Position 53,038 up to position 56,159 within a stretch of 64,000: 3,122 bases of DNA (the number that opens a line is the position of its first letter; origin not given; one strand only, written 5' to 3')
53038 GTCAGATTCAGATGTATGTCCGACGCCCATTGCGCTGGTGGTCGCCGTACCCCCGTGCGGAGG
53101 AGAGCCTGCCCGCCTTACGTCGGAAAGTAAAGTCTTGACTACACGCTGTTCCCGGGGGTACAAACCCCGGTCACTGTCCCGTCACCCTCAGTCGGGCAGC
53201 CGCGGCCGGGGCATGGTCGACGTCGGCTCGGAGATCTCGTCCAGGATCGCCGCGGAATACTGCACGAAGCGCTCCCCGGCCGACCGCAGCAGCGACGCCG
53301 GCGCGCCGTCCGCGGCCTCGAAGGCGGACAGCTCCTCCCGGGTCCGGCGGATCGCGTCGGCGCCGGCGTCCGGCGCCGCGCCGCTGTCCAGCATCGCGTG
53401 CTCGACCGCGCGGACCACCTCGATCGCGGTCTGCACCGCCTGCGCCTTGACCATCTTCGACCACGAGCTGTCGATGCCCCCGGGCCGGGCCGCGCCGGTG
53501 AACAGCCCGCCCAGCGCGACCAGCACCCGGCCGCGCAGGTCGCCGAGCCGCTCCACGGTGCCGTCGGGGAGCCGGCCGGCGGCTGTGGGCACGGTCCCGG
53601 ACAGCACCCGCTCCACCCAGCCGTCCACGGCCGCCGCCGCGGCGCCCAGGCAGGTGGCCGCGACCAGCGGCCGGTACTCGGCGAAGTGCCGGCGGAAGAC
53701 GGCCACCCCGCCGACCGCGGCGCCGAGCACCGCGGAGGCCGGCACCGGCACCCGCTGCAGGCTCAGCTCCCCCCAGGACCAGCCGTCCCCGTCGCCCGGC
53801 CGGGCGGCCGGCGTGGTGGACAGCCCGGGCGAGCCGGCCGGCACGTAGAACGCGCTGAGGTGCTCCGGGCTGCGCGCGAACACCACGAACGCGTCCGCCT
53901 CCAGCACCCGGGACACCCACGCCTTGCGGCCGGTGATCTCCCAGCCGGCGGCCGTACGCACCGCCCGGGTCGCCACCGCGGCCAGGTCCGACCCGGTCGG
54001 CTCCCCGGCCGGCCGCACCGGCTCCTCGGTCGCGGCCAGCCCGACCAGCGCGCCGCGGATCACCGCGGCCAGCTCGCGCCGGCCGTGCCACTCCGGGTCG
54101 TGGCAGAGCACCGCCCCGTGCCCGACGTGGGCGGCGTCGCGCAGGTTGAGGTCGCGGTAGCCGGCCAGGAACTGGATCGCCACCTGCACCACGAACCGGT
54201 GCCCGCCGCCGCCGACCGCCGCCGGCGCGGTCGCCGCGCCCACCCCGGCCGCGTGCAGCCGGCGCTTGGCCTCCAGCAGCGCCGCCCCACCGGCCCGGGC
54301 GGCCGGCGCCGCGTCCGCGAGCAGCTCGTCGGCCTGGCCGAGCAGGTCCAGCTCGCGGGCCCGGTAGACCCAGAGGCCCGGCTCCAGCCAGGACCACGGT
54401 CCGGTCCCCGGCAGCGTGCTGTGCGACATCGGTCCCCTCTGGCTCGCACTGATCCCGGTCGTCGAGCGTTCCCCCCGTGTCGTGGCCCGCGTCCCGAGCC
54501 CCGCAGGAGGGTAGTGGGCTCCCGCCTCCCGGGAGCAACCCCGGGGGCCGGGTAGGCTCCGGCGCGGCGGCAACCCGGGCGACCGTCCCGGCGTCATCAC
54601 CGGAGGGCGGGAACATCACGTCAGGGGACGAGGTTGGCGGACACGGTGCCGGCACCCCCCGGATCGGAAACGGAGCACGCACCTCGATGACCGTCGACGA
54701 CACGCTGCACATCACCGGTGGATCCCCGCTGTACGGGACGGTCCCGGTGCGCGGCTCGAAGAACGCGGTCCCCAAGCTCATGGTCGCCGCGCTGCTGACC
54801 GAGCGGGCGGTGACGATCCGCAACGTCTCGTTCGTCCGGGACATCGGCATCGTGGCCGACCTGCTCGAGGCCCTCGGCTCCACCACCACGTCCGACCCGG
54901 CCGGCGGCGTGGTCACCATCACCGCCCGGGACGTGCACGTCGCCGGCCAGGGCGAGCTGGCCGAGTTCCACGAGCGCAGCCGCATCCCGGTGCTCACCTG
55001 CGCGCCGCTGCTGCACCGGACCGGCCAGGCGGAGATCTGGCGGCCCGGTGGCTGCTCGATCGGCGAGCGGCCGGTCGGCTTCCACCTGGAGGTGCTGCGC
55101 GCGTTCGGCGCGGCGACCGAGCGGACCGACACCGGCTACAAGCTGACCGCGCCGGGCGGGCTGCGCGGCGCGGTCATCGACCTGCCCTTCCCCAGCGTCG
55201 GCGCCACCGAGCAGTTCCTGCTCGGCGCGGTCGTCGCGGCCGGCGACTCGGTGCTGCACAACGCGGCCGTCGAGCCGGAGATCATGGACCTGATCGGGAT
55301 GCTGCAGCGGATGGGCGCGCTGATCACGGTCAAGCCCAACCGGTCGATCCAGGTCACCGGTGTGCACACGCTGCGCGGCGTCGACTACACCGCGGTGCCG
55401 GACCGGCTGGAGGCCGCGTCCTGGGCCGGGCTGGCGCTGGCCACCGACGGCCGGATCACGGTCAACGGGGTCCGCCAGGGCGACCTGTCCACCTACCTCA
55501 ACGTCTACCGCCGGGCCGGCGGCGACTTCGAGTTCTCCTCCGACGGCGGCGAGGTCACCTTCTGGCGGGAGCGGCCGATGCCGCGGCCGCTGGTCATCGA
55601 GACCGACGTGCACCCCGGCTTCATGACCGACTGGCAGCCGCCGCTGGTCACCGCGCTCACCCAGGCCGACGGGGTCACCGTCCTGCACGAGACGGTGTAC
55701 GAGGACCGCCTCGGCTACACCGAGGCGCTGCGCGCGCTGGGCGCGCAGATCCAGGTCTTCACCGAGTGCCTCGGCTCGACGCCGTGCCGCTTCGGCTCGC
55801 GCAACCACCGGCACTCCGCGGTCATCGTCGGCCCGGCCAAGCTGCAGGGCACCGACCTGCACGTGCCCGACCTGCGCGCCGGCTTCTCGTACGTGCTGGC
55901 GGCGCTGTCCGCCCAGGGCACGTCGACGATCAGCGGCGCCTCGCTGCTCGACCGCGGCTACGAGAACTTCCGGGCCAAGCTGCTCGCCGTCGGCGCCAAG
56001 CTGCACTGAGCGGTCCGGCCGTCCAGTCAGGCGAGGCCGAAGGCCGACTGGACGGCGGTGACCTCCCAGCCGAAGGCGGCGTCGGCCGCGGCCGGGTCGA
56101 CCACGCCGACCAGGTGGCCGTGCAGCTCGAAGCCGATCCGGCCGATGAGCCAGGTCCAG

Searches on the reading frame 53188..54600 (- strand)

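Call 75: search_protein_families(library=pfam, proteins=[window:53188-54600:-], max_evalue=0.00001)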
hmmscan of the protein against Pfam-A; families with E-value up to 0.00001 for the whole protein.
window:53188-54600:- (470 aa): 1 family
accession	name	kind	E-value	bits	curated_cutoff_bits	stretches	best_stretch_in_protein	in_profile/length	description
PF02770.24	Acyl-CoA_dh_M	-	1.5e-12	48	33.3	1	202-284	9-97/97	Acyl-CoA dehydrogenase, middle domain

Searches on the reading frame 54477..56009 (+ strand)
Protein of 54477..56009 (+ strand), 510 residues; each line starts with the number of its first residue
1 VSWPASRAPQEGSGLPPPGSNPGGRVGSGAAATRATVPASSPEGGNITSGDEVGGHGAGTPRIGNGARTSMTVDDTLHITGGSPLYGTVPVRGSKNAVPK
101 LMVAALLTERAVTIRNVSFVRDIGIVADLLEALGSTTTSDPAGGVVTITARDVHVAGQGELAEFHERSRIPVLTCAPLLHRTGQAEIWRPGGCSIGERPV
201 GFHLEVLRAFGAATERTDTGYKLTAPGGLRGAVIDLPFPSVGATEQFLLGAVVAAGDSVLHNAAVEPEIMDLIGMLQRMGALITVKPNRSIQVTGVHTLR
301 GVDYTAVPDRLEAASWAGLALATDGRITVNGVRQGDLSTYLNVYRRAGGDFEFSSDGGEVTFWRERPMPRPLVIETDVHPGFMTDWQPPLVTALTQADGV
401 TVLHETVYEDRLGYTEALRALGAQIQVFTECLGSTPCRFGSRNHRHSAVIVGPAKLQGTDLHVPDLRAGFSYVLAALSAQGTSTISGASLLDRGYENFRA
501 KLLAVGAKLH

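Call 75: search_protein_families(library=pfam, proteins=[window:54477-56009:+], max_evalue=0.00001)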
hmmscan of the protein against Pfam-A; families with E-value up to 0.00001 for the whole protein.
window:54477-56009:+ (510 aa): 1 family
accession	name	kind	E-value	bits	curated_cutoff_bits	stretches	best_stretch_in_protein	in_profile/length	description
PF00275.25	EPSP_synthase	-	4.7e-59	200.6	22.8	1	80-502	2-417/417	EPSP synthase (3-phosphoshikimate 1-carboxyvinyltransferase)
